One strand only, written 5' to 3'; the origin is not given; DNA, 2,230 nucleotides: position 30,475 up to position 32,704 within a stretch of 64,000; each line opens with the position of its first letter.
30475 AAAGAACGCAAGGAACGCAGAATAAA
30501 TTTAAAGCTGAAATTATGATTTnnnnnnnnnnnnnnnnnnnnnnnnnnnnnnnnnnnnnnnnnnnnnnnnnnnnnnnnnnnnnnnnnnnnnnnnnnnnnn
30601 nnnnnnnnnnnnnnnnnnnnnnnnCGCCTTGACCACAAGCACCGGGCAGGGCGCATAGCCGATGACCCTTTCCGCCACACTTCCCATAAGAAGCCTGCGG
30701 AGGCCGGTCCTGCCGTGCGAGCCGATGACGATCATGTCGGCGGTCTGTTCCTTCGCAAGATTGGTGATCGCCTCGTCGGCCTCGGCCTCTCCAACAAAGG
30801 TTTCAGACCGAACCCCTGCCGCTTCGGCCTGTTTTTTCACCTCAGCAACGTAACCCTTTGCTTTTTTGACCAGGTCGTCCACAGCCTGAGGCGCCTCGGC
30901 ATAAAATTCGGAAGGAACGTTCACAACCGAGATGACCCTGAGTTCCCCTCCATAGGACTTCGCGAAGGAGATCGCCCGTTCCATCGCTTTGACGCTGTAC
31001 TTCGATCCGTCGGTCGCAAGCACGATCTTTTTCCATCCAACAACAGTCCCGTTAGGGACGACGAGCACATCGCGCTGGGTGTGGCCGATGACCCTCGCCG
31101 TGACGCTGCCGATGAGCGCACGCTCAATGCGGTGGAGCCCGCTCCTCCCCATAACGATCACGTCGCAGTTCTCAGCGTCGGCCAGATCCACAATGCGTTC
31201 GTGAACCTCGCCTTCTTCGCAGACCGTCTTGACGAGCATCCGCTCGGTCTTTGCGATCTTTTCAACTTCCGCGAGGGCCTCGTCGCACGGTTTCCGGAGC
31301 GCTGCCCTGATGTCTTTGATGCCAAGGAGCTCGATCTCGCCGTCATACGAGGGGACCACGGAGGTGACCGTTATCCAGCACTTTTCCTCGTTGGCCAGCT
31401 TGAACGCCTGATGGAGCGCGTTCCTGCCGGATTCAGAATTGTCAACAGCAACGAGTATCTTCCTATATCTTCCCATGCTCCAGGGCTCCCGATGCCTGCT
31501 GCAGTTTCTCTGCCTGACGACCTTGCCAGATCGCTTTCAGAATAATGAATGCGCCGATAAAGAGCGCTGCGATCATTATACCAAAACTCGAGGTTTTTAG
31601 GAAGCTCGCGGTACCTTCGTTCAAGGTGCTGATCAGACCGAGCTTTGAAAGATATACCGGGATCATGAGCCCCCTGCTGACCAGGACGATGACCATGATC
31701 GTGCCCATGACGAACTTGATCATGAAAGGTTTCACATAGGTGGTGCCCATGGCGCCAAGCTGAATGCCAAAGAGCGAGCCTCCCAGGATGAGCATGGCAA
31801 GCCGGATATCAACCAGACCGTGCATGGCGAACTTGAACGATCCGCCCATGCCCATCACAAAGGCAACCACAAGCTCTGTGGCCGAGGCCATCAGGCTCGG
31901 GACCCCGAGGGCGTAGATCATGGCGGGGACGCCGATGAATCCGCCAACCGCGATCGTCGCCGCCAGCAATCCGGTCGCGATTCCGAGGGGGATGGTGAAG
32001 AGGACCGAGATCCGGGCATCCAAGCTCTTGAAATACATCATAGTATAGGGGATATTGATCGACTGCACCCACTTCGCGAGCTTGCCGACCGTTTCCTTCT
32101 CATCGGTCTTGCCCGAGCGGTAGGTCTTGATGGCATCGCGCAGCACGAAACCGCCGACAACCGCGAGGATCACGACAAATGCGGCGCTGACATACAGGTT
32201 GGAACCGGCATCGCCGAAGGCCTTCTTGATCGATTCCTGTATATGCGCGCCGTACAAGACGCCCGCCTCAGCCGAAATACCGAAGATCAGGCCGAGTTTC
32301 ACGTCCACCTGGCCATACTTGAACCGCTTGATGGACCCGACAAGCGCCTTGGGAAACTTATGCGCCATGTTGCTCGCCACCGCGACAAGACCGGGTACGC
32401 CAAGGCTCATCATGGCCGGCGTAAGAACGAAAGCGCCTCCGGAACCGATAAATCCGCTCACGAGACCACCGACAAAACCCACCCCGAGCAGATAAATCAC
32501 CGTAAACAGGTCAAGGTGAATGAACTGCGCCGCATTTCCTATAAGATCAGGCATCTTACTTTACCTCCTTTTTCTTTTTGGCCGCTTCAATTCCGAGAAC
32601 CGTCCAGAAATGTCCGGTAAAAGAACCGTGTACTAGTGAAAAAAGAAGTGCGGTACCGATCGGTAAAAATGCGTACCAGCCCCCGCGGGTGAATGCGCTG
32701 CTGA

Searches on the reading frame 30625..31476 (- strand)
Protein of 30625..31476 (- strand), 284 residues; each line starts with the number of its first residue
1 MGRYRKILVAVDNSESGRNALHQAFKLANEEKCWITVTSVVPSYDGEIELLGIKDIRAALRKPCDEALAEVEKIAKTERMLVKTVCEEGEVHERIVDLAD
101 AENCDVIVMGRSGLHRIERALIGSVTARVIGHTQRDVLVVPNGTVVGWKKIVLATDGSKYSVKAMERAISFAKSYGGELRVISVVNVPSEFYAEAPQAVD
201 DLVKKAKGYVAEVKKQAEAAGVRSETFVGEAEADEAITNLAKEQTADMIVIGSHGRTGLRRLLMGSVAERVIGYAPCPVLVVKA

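Call 47: search_protein_families(library=pfam, proteins=[window:30625-31476:-], max_evalue=0.001)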
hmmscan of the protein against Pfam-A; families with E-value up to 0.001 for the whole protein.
window:30625-31476:- (284 aa): 1 family
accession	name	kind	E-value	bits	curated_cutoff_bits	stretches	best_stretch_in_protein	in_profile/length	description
PF00582.32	Usp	-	5.1e-64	215.5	24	2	148-283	2-141/141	Universal stress protein family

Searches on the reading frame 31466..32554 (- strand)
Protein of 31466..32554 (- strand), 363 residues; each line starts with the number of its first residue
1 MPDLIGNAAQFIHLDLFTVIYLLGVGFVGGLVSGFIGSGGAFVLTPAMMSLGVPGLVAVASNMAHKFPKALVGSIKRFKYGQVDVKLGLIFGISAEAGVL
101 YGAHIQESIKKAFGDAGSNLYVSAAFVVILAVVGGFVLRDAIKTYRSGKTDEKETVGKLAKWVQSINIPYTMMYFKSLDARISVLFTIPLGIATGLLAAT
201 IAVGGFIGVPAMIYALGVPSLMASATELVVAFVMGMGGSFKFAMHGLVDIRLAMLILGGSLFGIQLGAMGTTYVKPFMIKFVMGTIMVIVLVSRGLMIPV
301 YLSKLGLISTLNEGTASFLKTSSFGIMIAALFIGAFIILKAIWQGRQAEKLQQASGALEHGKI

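Call 47: search_protein_families(library=pfam, proteins=[window:31466-32554:-], max_evalue=0.001)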
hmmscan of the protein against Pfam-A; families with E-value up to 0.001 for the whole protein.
window:31466-32554:- (363 aa): 1 family
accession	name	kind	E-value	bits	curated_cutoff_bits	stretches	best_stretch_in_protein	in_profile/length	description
PF01925.25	TauE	-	4.8e-34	118.5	32.6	1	22-292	1-235/237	Sulfite exporter TauE/SafE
